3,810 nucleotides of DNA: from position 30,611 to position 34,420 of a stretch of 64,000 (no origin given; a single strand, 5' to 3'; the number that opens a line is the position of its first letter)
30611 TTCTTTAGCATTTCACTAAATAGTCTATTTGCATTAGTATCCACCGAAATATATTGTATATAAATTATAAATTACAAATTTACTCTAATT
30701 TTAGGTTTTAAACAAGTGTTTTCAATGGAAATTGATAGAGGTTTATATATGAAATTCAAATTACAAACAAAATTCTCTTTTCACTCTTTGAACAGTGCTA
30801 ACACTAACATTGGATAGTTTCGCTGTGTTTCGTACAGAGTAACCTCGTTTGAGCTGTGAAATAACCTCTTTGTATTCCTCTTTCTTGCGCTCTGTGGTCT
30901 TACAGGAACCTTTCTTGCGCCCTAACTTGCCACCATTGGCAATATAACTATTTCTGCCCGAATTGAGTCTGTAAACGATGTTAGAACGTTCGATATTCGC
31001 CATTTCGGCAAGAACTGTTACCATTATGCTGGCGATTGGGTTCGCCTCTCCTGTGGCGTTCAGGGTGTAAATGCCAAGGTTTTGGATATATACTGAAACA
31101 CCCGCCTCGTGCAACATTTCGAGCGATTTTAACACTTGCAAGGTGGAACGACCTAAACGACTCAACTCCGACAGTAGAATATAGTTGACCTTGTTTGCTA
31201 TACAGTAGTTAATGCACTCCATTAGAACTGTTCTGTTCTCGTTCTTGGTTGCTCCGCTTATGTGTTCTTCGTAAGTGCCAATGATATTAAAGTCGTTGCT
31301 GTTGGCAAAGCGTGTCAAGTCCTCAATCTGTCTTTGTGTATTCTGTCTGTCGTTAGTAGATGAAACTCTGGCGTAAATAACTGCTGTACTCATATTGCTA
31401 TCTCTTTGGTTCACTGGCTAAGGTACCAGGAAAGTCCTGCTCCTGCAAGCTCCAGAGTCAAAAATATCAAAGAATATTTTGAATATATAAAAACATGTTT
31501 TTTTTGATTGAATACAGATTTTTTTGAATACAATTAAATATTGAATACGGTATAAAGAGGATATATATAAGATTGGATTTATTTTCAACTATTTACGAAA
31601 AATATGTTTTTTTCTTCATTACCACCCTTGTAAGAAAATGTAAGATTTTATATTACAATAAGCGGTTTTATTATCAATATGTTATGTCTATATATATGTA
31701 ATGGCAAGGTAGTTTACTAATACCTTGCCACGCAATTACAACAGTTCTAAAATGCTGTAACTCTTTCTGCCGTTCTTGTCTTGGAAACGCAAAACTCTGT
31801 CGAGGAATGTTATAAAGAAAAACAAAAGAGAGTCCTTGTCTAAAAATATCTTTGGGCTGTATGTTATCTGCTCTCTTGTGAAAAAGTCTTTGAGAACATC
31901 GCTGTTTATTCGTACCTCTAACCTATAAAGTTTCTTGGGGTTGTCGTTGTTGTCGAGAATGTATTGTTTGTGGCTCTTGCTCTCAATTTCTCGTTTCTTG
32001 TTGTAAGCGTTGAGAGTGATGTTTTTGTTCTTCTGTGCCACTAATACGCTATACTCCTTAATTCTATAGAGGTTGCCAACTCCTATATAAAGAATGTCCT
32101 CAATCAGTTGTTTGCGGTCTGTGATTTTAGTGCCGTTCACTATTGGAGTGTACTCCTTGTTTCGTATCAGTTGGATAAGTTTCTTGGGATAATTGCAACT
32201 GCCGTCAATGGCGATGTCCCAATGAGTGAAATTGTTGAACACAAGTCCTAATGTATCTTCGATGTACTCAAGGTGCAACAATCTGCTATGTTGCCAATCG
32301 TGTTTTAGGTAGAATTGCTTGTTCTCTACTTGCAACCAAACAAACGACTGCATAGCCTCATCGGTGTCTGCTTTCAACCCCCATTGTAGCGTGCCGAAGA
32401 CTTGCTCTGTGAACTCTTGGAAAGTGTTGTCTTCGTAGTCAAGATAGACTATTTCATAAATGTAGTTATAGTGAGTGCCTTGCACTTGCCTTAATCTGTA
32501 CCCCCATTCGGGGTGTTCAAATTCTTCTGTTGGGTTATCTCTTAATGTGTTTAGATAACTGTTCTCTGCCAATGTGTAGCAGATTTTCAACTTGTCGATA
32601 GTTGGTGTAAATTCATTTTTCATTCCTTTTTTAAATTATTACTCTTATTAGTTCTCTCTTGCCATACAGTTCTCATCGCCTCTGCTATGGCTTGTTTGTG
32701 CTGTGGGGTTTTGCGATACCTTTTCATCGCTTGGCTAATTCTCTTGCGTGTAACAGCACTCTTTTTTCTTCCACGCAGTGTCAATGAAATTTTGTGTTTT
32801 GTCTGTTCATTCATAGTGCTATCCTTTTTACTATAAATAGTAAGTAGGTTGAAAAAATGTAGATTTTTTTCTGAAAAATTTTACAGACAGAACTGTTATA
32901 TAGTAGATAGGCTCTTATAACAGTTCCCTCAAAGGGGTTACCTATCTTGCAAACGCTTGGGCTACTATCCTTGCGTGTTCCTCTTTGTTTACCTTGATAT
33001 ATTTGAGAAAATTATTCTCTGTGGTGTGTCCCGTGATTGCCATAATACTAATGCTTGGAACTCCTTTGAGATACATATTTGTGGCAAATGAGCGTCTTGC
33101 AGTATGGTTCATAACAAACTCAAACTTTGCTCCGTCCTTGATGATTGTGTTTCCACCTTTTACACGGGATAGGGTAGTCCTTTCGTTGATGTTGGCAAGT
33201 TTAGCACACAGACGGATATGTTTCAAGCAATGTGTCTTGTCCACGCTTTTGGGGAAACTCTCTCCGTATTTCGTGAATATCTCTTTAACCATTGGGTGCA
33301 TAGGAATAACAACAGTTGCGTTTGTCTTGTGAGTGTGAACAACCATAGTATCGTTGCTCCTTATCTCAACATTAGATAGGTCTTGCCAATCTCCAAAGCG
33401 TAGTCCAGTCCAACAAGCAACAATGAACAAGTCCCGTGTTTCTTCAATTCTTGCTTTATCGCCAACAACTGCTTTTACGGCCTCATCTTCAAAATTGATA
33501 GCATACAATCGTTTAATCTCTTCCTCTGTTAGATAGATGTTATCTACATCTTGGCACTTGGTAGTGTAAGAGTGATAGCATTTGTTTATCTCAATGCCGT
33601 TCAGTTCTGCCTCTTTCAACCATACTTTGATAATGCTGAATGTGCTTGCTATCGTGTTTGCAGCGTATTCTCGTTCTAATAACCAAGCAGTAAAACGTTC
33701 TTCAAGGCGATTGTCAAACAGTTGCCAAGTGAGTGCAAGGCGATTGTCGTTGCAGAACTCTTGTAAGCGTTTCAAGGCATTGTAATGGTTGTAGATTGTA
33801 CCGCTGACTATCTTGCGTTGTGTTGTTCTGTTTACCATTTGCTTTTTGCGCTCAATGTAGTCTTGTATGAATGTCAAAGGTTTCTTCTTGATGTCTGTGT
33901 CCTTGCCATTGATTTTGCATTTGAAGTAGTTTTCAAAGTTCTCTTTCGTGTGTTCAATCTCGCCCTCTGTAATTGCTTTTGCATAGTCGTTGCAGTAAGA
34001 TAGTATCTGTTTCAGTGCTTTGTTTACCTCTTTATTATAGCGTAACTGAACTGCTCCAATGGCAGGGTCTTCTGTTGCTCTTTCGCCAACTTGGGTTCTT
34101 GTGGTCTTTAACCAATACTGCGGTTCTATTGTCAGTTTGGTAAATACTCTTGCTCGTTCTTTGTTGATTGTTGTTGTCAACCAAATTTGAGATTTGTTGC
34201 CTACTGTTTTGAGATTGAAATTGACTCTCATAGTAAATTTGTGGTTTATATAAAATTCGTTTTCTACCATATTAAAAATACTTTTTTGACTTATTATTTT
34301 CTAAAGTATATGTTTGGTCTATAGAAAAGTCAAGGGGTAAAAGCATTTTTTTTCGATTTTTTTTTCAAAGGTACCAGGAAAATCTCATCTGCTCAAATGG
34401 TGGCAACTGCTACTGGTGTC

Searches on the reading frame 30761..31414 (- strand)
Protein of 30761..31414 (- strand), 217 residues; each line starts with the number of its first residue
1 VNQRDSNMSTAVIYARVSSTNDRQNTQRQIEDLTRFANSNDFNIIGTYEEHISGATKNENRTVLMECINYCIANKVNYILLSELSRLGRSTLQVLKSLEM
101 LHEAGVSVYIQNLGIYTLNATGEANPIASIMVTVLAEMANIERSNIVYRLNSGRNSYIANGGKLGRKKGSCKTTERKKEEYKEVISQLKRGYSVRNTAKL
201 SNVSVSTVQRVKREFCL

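Call 6: search_protein_families(library=pfam, proteins=[window:30761-31414:-], max_evalue=0.01)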
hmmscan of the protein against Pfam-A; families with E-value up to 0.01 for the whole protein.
window:30761-31414:- (217 aa): 6 families
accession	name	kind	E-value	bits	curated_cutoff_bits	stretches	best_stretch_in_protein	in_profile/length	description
PF00239.26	Resolvase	-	5.1e-30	104.9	23.3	1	11-162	1-144/145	Resolvase, N terminal domain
PF02796.21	HTH_7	-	7.5e-06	26.4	23.8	1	177-213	7-43/45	Helix-turn-helix domain of resolvase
PF13518.12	HTH_28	-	4.9e-05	23.8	25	1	183-215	4-36/52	Helix-turn-helix domain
PF13384.12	HTH_23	-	0.00075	19.7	24.6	1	184-215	10-41/50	Homeodomain-like domain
PF13551.12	HTH_29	-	0.0021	18.6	28.1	1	182-215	2-36/64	Winged helix-turn helix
PF13936.12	HTH_38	-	0.004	17.3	27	0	188-211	17-40/44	Helix-turn-helix domain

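Call 11: search_protein_families(library=padloc, proteins=[window:30761-31414:-], max_evalue=0.01)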
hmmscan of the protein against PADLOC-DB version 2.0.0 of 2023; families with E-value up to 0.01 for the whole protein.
window:30761-31414:- (217 aa): 0 families

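Call 12: search_protein_families(library=phrogs, proteins=[window:30761-31414:-], max_evalue=0.01)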
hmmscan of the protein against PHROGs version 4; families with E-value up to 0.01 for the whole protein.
window:30761-31414:- (217 aa): 5 families
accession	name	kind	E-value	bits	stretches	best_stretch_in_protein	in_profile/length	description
phrog_125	-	DNA, RNA and nucleotide metabolism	3.2e-36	126.2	1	3-213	14-201/254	DNA invertase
phrog_95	-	integration and excision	3.3e-26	93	1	5-164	84-240/651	integrase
phrog_6620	-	integration and excision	5.2e-11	43.5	1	3-109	50-153/201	transposase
phrog_5735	-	unknown function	0.0021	19.2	1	136-212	16-84/88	-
phrog_5497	-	DNA, RNA and nucleotide metabolism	0.0032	18.6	1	171-213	20-63/65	HTH DNA binding protein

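Call 13: search_protein_families(library=ncbifam, proteins=[window:30761-31414:-], max_evalue=0.01)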
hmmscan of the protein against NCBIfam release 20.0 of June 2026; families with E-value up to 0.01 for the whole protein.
window:30761-31414:- (217 aa): 7 families
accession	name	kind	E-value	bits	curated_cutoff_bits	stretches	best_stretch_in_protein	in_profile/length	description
NF009949.0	PRK13413.1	equivalog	6.7e-22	78.2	272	1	13-210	2-191/203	master DNA invertase Mpi family serine-type recombinase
NF049883.1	resolv_YneB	equivalog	9.2e-14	51.4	175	1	11-120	2-111/211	YneB family resolvase-like protein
NF033518.0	transpos_IS607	equivalog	1.7e-12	47.2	110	1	4-109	49-150/187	IS607 family transposase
NF047343.1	SCCmet_CcrB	equivalog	8.8e-10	37.8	900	1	12-161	10-155/542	cassette chromosome recombinase CcrB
NF041201.1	recomb_XisF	equivalog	6.7e-08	31.9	375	1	12-160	2-139/465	fdxN element excision recombinase XisF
NF047347.1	SCCmet_CcrC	equivalog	6.8e-05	21.5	900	1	13-161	7-153/558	cassette chromosome recombinase CcrC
NF040595.1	HTH_Cbp1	equivalog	0.0053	16.7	140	0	175-214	45-85/135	CRISPR DNA repeat-binding protein Cbp1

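Call 43: find_related_loci(query=window:30761-31414:-, collection=metagenome_contigs, flank=6000)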
Query window:30761-31414:- (217 aa) in metagenome_contigs; peptide patterns used: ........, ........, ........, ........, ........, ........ (x = any residue, [..] = any of these).
600 stretches matched a pattern (row limit reached: there are more); 322 encode a relative of the query (tblastn E <= 1e-3); the best 80 are kept; 80 distinct loci.
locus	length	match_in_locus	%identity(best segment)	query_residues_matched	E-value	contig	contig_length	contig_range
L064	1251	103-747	90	1-215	3e-142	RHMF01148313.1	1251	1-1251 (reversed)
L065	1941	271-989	91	1-217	6e-129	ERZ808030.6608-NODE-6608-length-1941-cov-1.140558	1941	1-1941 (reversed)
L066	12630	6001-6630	82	8-217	2e-116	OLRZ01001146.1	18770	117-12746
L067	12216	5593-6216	82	8-215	3e-116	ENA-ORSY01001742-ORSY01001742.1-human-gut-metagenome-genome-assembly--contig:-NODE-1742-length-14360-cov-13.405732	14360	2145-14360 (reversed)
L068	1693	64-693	81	8-217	7e-124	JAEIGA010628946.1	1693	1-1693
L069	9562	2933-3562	82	8-217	8e-115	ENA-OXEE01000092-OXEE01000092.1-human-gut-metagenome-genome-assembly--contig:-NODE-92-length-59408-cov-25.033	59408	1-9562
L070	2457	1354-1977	80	8-215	5e-118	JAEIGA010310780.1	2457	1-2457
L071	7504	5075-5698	80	8-215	3e-111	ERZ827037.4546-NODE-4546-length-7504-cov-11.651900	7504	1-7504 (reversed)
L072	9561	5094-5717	80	8-215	3e-111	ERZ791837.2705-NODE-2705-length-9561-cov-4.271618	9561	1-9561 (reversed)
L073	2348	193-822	77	8-217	4e-115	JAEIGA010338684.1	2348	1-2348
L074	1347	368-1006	76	5-217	9e-118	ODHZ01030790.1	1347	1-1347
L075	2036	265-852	80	20-215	1e-111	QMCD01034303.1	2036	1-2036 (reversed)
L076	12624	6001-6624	72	8-215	3e-101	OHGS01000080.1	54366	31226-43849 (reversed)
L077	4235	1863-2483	73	9-215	3e-101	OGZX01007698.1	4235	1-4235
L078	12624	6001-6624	72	8-215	9e-101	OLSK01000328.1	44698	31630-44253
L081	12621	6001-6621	72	9-215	4e-100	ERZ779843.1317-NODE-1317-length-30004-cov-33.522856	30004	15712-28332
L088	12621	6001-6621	72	9-215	1e-96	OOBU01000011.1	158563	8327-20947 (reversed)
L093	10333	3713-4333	72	9-215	1e-96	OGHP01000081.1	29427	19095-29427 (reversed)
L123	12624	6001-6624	70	8-215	1e-95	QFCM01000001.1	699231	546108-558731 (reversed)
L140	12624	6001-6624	70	8-215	8e-96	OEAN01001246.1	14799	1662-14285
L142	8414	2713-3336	70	8-215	9e-96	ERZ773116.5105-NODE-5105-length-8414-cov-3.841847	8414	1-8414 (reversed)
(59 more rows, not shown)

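Call 58: search_protein_families(library=pfam, proteins=[L066:6862-7443:+, L068:825-1553:+, L071:6026-6601:+, L071:6607-7107:+, L073:848-1702:+, L065:1171-1770:+], max_evalue=0.01)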
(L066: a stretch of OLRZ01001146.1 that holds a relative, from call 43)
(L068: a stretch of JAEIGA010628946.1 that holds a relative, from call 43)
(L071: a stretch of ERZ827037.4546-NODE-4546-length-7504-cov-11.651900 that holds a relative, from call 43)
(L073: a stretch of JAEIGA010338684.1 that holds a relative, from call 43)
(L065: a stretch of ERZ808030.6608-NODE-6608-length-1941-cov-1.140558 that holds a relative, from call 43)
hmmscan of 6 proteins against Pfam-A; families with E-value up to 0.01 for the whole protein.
L066:6862-7443:+ (193 aa): 0 families

L068:825-1553:+ (242 aa): 2 families
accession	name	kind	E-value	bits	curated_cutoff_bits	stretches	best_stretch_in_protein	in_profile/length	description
PF09851.14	SHOCT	-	3.8e-06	26.9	27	1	215-242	1-28/28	Short C-terminal domain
PF20721.2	C19orf12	-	0.00052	20.3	30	1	101-138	51-88/163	C19orf12-like protein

L071:6026-6601:+ (191 aa): 4 families
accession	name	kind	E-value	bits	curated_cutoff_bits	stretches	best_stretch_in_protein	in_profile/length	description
PF13505.12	OMP_b-brl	-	5.8e-12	46.6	28.7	1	34-191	45-175/175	Outer membrane protein beta-barrel domain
PF03797.25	Autotransporter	-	0.00034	20.9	26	0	41-114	79-152/255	Autotransporter beta-domain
PF02462.21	Opacity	-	0.00035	21.1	21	1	134-191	64-126/126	Opacity family porin protein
PF01389.23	OmpA_membrane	-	0.0094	16.2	21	0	40-179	27-153/180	OmpA-like transmembrane domain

L071:6607-7107:+ (166 aa): 0 families

L073:848-1702:+ (284 aa): 3 families
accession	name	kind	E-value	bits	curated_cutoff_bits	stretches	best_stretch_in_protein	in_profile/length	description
PF01844.29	HNH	-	2.2e-10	40.9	21.4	1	206-257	1-45/47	HNH endonuclease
PF14279.12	HNH_5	-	1.6e-05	25.2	27.5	1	226-257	13-44/56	HNH endonuclease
PF13391.12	HNH_2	-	0.0092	16.3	21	0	206-254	1-56/66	HNH endonuclease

L065:1171-1770:+ (199 aa): 0 families

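Call 59: search_protein_families(library=padloc, proteins=[L066:6862-7443:+, L068:825-1553:+, L071:6026-6601:+, L071:6607-7107:+, L073:848-1702:+, L065:1171-1770:+], max_evalue=0.01)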
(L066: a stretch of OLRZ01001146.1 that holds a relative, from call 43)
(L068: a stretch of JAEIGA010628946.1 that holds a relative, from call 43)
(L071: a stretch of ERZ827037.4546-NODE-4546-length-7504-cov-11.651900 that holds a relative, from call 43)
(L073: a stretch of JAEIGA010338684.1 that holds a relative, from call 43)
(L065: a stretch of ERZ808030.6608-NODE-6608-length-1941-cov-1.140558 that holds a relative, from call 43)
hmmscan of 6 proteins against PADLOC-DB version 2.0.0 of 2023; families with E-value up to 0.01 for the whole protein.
L066:6862-7443:+ (193 aa): 0 families

L068:825-1553:+ (242 aa): 0 families

L071:6026-6601:+ (191 aa): 0 families

L071:6607-7107:+ (166 aa): 0 families

L073:848-1702:+ (284 aa): 7 families
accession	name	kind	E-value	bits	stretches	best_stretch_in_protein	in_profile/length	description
PDLC03662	mREase_IV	-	5.8e-08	29.7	1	224-260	502-538/560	Type IV methyl-directed restriction enzyme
PDLC03656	mREase_IV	-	3.1e-06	25.1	1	203-258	204-257/277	Type IV methyl-directed restriction enzyme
PDLC03431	REase_II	-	0.00016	19.3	1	132-257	77-207/246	Type II restriction enzyme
PDLC03478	REase_II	-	0.0012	16.6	1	187-257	93-159/219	Type II restriction enzyme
PDLC03673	HEase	-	0.0018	15.9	1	188-255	70-132/227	homing endonuclease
PDLC00740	Effector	-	0.0067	13.2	0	232-255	73-96/391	Endonuclease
PDLC00315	PtuB1|PtuB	-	0.0085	13.9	0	204-258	24-78/227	Unknown function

L065:1171-1770:+ (199 aa): 0 families

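Call 73: search_protein_families(library=pfam, proteins=[L123:4692-5717:+, L123:7140-8288:+, L123:8307-8729:+, L123:9729-11645:+, L076:7121-8161:+, L076:8199-10190:+, L088:7309-9345:+, L093:5692-7896:+, L081:9293-11983:+, L140:8963-11428:+], max_evalue=0.001)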
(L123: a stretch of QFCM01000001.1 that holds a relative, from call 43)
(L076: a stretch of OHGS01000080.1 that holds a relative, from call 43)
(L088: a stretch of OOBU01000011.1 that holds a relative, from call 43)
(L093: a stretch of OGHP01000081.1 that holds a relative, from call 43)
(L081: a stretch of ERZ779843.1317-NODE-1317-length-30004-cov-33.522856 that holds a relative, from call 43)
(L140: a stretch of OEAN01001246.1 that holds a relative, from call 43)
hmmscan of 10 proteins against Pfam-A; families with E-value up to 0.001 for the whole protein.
L123:4692-5717:+ (341 aa): 1 family
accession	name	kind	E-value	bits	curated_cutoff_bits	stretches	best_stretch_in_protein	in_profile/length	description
PF12987.12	DUF3871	-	5.3e-157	522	27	1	23-340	2-318/318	Domain of unknown function, B. Theta Gene description (DUF3871)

L123:7140-8288:+ (382 aa): 0 families

L123:8307-8729:+ (140 aa): 1 family
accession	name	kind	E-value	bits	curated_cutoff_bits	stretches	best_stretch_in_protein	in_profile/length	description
PF13648.12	Lipocalin_4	-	0.00022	22.5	22.4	1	37-122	1-89/89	Lipocalin-like domain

L123:9729-11645:+ (638 aa): 1 family
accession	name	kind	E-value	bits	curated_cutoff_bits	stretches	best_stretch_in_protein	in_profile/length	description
PF03739.19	LptF_LptG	-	1.5e-71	241.7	27.9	1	17-460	3-352/353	Lipopolysaccharide export system permease LptF/LptG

L076:7121-8161:+ (346 aa): 1 family
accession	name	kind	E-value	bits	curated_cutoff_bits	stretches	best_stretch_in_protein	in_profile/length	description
PF15283.12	DUF4595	-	3.5e-09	37.4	34.2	2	130-296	48-200/202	Domain of unknown function (DUF4595) with porin-like fold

L076:8199-10190:+ (663 aa): 3 families
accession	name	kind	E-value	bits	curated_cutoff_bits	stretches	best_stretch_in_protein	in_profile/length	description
PF16378.10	DUF4988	-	3.5e-27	95.8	30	1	33-232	2-181/183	Domain of unknown function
PF15283.12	DUF4595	-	2.7e-10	41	34.2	1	524-650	74-196/202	Domain of unknown function (DUF4595) with porin-like fold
PF01391.23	Collagen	-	0.00085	19.5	27.2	0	103-124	34-55/60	Collagen triple helix repeat (20 copies)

L088:7309-9345:+ (678 aa): 4 families
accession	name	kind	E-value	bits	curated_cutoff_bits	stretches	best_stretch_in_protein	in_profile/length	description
PF13306.12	LRR_5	-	4.6e-44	149.8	27.7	2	534-628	10-103/127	BspA type Leucine rich repeat region (6 copies)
PF13855.12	LRR_8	-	1.1e-12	48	27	1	546-591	13-59/61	Leucine rich repeat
PF23952.1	LRR_EndoS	-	4.3e-06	27.4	27.9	0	525-590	51-115/116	Endo-beta-N-acetylglucosaminidase EndoS LRR domain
PF12799.13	LRR_4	-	7.1e-06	26.5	27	0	560-596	3-39/44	Leucine Rich repeats (2 copies)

L093:5692-7896:+ (734 aa): 0 families

L081:9293-11983:+ (896 aa): 1 family
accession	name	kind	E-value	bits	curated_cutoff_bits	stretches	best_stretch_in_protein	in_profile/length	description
PF01832.25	Glucosaminidase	-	9.4e-10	39.7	30.2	1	141-264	6-119/123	Mannosyl-glycoprotein endo-beta-N-acetylglucosaminidase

L140:8963-11428:+ (821 aa): 1 family
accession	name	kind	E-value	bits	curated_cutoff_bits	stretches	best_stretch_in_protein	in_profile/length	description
PF01832.25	Glucosaminidase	-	5.6e-14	53.3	30.2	2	14-75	57-121/123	Mannosyl-glycoprotein endo-beta-N-acetylglucosaminidase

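Call 85: search_protein_families(library=pfam, proteins=[L069:3576-4181:+, L072:6251-6619:+, L072:6622-7047:+], max_evalue=0.05)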
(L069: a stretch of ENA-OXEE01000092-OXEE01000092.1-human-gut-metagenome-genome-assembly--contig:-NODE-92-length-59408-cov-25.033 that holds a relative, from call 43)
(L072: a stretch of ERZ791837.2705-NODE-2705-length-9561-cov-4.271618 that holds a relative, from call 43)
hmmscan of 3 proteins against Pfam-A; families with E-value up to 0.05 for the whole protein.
L069:3576-4181:+ (201 aa): 5 families
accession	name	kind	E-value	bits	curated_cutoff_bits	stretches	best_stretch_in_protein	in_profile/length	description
PF13302.13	Acetyltransf_3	-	9.1e-12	46.3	25.4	1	23-165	3-137/138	Acetyltransferase (GNAT) domain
PF00583.31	Acetyltransf_1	-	1.9e-06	28.6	20.7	1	78-165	37-116/116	Acetyltransferase (GNAT) family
PF13508.13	Acetyltransf_7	-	0.032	15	27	0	78-133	7-53/84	Acetyltransferase (GNAT) domain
PF22319.1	DUF6972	-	0.036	14.7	27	0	37-95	22-75/105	Domain of unknown function (DUF6972)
PF08445.16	FR47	-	0.047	14.1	22.1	0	115-168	28-80/86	FR47-like protein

L072:6251-6619:+ (122 aa): 0 families

L072:6622-7047:+ (141 aa): 0 families

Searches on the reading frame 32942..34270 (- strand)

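Call 6: search_protein_families(library=pfam, proteins=[window:32942-34270:-], max_evalue=0.01)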
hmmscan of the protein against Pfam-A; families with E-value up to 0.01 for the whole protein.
window:32942-34270:- (442 aa): 3 families
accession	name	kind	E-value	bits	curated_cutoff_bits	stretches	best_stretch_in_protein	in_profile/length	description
PF00589.27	Phage_integrase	-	1.1e-09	38.7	27.1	1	247-430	3-171/172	Phage integrase family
PF13102.12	Phage_int_SAM_5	-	1.3e-09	38.8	22.3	1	133-234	4-95/98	Phage integrase SAM-like domain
PF17293.8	Arm-DNA-bind_5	-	0.0095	16.9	22.6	1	26-99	13-74/87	Arm DNA-binding domain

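Call 11: search_protein_families(library=padloc, proteins=[window:32942-34270:-], max_evalue=0.01)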
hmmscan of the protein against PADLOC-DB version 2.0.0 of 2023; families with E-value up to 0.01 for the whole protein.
window:32942-34270:- (442 aa): 2 families
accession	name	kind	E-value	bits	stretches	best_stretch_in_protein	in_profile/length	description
PDLC04409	PDC-M09B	-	0.00033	17.4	1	56-155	93-195/480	-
PDLC01488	Cas11a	-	0.0049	15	0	80-137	14-70/105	CAS-I-A; effector_SS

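Call 12: search_protein_families(library=phrogs, proteins=[window:32942-34270:-], max_evalue=0.01)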
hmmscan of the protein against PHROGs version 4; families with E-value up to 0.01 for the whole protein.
window:32942-34270:- (442 aa): 4 families
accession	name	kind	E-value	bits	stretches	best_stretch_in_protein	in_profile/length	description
phrog_1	-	integration and excision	2.4e-21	77.6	1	157-439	185-446/611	integrase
phrog_216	-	integration and excision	3e-14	53.8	1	261-436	70-233/301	integrase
phrog_7269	-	integration and excision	2.5e-06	28.3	1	388-433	30-75/89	integrase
phrog_23271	-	unknown function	0.0092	16.9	0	386-430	9-53/67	-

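Call 13: search_protein_families(library=ncbifam, proteins=[window:32942-34270:-], max_evalue=0.01)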
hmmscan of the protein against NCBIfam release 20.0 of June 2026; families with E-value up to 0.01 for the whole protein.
window:32942-34270:- (442 aa): 4 families
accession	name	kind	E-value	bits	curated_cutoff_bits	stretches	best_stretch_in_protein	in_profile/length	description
NF040815.2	recomb_XerA_Arch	equivalog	1.4e-11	44.5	220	1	151-431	9-258/263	site-specific tyrosine recombinase/integron integrase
TIGR02224.1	recomb_XerC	equivalog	5.4e-11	42.4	335.15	1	150-442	9-292/295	tyrosine recombinase XerC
TIGR02225.1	recomb_XerD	equivalog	1.2e-09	38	329.6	1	151-441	10-288/290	site-specific tyrosine recombinase XerD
NF001399.0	PRK00283.1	subfamily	4.5e-06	26.1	279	1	150-429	18-285/300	tyrosine recombinase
